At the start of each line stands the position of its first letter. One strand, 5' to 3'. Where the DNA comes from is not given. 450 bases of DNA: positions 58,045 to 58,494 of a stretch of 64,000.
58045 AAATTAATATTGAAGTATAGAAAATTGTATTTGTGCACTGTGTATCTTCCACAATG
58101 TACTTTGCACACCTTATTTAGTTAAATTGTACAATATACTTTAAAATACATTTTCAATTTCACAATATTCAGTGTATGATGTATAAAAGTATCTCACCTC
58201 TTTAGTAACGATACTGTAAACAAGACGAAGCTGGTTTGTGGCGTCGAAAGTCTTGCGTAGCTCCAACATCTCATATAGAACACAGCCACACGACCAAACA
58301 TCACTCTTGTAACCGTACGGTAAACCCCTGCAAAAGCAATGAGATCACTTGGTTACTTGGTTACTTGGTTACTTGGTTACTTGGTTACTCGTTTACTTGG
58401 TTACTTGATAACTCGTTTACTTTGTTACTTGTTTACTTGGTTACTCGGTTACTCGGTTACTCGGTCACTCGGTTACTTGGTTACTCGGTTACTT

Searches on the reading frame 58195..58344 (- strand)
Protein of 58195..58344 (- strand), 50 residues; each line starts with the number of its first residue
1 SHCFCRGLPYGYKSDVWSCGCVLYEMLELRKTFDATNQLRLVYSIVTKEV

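Call 17: search_protein_families(library=pfam, max_evalue=0.01, proteins=[window:58195-58344:-])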
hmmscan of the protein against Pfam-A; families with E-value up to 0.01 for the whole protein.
seq(50 aa): 2 families
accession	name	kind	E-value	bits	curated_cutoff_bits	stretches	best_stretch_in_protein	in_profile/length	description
PF00069.31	Pkinase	-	2.3e-07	30.9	31.7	1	8-47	172-211/263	Protein kinase domain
PF07714.23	PK_Tyr_Ser-Thr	-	0.0056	16.5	23.1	1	10-31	181-202/258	Protein tyrosine and serine/threonine kinase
